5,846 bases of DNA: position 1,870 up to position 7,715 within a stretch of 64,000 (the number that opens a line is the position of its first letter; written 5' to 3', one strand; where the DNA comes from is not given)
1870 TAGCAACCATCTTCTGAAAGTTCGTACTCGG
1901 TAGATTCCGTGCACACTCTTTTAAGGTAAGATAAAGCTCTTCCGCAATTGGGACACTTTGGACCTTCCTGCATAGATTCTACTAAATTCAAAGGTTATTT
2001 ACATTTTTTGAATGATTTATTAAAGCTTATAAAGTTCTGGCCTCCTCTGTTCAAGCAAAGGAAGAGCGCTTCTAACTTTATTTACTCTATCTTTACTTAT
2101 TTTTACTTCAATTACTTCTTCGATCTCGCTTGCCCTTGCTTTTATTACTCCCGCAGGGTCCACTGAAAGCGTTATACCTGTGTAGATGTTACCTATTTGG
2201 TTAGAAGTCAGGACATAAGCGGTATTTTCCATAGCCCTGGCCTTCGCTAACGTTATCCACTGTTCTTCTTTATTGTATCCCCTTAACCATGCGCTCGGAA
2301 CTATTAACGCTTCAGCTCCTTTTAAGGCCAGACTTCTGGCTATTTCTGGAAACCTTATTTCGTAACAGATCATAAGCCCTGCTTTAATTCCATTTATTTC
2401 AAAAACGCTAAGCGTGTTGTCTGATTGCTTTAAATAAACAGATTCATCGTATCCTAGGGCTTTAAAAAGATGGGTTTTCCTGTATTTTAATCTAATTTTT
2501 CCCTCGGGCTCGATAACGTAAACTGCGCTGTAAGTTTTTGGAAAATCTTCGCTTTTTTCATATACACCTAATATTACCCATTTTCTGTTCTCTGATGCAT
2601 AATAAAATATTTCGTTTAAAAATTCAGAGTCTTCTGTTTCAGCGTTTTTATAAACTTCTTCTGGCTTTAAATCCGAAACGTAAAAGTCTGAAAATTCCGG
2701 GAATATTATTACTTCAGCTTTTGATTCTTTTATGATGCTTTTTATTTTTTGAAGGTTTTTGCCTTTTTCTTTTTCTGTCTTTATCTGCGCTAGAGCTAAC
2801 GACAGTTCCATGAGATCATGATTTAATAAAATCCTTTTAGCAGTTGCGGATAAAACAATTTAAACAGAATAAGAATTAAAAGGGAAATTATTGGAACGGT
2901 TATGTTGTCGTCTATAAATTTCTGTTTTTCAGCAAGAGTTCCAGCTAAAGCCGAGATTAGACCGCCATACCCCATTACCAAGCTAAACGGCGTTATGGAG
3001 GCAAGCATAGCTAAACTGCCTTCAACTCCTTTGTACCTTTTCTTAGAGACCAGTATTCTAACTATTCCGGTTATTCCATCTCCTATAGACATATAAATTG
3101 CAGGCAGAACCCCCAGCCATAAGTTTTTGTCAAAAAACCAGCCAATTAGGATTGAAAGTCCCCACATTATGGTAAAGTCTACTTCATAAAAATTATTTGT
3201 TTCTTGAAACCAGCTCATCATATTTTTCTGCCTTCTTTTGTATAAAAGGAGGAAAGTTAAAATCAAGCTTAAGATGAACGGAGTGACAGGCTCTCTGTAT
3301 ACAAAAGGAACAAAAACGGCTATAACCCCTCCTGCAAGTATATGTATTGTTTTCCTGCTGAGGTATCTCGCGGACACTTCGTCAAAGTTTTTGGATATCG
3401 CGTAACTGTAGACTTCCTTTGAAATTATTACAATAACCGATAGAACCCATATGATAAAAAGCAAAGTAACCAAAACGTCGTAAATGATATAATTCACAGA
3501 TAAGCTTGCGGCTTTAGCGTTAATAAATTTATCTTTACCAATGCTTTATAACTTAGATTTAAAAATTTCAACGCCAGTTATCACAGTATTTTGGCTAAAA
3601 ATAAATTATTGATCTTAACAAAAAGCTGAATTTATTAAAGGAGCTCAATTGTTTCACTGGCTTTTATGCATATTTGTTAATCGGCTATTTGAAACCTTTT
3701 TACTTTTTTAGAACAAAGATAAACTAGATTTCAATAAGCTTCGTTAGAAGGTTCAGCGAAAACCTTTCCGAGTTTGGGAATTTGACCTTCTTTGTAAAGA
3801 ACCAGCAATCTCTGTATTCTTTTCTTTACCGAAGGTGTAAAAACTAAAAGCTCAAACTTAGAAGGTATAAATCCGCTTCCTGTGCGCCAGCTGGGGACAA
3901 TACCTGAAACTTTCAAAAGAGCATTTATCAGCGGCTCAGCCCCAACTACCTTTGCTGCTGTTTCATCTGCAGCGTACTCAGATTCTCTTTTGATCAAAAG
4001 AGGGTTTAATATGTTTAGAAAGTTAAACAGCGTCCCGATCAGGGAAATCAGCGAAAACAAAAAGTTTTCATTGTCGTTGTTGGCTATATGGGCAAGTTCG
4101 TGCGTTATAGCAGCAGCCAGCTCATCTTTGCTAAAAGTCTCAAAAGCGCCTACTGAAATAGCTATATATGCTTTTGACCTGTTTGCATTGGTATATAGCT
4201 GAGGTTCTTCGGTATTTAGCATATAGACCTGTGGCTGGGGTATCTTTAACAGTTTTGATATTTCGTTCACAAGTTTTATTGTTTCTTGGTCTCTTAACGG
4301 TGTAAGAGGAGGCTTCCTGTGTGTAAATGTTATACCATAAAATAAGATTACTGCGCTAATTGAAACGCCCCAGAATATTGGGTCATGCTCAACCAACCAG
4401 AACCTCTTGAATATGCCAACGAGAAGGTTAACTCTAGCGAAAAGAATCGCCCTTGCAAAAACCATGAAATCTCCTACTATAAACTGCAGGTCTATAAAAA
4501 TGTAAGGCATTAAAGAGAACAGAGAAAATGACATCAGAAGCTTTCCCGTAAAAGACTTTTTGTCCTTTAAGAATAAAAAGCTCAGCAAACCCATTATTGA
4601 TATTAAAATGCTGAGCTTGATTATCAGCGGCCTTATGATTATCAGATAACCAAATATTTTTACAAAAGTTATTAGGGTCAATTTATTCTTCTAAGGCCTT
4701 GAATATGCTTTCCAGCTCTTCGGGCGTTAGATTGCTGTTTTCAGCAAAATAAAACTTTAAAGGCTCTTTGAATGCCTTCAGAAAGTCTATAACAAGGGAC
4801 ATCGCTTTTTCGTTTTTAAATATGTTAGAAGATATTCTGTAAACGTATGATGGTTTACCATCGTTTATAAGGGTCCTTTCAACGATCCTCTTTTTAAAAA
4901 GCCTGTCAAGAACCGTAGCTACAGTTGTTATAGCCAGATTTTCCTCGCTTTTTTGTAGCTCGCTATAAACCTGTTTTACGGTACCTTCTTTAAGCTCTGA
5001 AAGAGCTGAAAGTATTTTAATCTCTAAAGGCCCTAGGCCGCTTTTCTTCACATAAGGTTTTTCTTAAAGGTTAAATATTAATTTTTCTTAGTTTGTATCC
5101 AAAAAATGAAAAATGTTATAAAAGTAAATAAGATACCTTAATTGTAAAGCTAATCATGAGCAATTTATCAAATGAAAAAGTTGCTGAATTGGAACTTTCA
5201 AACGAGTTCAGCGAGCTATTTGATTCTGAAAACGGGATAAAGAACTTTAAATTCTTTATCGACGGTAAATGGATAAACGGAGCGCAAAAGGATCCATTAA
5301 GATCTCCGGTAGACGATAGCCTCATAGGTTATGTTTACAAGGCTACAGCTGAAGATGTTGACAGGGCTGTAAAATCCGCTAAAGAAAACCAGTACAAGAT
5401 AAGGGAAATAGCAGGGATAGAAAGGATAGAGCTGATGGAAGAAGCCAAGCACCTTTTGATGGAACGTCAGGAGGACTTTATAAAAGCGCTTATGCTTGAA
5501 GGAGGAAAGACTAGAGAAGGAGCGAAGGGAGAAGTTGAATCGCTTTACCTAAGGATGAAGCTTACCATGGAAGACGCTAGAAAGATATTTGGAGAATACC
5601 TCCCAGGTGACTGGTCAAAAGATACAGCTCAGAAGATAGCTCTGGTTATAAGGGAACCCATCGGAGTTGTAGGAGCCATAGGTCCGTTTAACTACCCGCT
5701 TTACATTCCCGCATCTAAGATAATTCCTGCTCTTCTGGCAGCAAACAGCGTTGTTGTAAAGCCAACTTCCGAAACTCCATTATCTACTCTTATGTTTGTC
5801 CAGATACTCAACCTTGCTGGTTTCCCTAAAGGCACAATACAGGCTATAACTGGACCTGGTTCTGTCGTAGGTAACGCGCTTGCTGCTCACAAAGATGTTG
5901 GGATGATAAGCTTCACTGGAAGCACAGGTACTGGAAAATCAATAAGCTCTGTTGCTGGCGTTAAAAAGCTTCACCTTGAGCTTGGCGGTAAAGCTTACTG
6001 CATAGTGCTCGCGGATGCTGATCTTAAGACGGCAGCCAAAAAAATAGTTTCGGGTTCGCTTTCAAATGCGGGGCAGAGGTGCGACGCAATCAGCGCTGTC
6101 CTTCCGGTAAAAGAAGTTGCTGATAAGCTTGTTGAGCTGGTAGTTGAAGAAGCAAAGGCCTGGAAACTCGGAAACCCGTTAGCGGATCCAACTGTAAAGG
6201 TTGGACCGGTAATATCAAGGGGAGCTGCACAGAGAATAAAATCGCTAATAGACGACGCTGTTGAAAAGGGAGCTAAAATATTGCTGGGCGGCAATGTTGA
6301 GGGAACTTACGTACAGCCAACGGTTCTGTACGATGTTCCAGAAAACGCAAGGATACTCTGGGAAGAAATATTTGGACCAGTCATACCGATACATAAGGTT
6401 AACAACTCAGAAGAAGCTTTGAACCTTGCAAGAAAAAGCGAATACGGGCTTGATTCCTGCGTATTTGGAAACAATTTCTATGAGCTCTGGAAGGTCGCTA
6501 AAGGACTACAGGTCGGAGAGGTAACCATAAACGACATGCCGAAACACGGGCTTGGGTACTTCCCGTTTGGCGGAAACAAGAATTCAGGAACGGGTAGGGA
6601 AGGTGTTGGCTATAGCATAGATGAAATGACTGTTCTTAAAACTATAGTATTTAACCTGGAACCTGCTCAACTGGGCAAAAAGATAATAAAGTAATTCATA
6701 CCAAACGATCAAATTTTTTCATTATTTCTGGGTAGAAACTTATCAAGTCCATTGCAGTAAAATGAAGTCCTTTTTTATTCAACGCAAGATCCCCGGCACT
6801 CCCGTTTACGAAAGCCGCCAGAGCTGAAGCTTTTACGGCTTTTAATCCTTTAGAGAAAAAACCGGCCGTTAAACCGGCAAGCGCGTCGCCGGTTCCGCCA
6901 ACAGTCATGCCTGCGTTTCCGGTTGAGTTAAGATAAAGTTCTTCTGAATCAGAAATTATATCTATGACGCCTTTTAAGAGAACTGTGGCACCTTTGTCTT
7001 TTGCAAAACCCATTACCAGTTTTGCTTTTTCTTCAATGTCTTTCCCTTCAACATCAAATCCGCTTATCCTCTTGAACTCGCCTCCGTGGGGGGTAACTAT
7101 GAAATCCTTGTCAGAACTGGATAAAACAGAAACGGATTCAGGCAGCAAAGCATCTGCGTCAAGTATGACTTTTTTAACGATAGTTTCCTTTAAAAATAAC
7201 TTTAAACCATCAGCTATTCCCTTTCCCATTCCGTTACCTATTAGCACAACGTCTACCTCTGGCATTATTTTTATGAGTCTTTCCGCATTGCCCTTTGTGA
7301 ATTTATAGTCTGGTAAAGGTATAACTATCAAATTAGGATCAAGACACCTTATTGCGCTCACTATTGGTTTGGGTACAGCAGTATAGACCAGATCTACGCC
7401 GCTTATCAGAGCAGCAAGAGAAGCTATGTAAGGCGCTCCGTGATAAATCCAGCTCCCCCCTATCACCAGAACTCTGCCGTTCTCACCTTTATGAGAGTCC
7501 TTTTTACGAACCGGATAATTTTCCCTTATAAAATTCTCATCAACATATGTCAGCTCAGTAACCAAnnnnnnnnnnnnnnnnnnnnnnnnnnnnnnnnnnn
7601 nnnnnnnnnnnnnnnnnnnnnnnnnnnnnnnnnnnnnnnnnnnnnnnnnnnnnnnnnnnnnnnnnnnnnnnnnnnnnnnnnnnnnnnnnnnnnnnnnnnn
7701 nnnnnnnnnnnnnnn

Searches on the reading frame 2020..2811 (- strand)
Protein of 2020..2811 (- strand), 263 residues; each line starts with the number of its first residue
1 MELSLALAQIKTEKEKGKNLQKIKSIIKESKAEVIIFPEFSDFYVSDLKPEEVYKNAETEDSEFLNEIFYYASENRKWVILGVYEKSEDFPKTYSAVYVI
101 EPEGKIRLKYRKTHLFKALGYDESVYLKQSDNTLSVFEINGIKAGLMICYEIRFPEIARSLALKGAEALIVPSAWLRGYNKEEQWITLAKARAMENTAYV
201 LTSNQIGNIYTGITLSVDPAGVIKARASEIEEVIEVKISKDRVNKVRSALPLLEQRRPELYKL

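Call 81: search_protein_families(library=pfam, proteins=[window:2020-2811:-], max_evalue=0.001)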
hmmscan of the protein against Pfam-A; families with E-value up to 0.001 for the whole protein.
window:2020-2811:- (263 aa): 1 family
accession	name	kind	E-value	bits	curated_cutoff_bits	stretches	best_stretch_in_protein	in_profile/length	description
PF00795.27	CN_hydrolase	-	8.5e-53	179.7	23.2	1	5-247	2-255/256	Carbon-nitrogen hydrolase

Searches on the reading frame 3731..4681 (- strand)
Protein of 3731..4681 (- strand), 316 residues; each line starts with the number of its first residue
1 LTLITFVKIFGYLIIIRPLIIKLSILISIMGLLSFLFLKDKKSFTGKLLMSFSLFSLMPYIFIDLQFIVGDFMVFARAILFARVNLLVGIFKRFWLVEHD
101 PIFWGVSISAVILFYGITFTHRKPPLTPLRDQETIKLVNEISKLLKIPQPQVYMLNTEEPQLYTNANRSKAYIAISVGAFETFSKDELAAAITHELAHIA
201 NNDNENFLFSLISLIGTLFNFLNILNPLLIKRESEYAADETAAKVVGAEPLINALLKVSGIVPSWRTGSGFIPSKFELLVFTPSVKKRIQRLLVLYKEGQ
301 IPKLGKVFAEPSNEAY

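Call 21: search_protein_families(library=pfam, proteins=[window:3731-4681:-], max_evalue=0.01)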
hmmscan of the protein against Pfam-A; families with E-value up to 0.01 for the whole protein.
window:3731-4681:- (316 aa): 3 families
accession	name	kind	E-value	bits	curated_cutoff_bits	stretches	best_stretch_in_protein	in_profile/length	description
PF01435.24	Peptidase_M48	-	5.6e-14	52.8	20.3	1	128-292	1-182/186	Peptidase family M48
PF05569.17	Peptidase_M56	-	1.7e-05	24.6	31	1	153-243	161-248/296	BlaR1 peptidase M56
PF08921.16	DUF1904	-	0.0078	17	24.1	0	136-210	20-95/108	Domain of unknown function (DUF1904)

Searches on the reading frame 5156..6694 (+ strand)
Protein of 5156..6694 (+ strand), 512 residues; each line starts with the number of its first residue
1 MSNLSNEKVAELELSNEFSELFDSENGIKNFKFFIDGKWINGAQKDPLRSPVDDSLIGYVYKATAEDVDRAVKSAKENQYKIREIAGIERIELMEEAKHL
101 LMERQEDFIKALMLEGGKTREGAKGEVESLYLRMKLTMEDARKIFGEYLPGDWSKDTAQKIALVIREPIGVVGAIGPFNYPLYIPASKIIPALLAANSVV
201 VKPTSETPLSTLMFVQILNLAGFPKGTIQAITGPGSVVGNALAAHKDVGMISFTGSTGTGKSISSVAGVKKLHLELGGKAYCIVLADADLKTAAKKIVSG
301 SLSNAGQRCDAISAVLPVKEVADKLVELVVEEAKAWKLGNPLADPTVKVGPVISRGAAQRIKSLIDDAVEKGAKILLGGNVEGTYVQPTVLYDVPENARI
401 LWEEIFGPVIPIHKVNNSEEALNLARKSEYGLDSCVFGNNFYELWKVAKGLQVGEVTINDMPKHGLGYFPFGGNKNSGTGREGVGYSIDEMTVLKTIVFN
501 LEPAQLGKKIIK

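Call 16: search_protein_families(library=pfam, proteins=[window:5156-6694:+], max_evalue=0.001)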
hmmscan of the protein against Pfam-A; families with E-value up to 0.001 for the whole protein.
window:5156-6694:+ (512 aa): 1 family
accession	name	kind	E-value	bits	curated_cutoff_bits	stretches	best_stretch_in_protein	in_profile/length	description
PF00171.27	Aldedh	-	6.6e-143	477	23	1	40-497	2-461/461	Aldehyde dehydrogenase family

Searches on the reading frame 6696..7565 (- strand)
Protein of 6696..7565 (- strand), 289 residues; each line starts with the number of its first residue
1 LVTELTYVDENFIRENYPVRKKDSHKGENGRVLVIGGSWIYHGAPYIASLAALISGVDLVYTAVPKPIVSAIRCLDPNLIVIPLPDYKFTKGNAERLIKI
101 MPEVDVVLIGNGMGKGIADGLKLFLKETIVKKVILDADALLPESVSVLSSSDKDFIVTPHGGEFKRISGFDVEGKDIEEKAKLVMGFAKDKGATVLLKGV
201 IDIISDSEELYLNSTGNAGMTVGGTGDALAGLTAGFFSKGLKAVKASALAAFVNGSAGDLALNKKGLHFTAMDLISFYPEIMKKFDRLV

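Call 21: search_protein_families(library=pfam, proteins=[window:6696-7565:-], max_evalue=0.01)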
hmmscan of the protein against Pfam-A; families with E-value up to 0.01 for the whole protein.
window:6696-7565:- (289 aa): 2 families
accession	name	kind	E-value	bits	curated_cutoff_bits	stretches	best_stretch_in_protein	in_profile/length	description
PF01256.23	Carb_kinase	-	8.7e-44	150.2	27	1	32-276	1-238/242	NAD(P)H-hydrate dehydratase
PF02110.20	HK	-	0.0002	21.2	27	1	167-266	128-227/247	Hydroxyethylthiazole kinase family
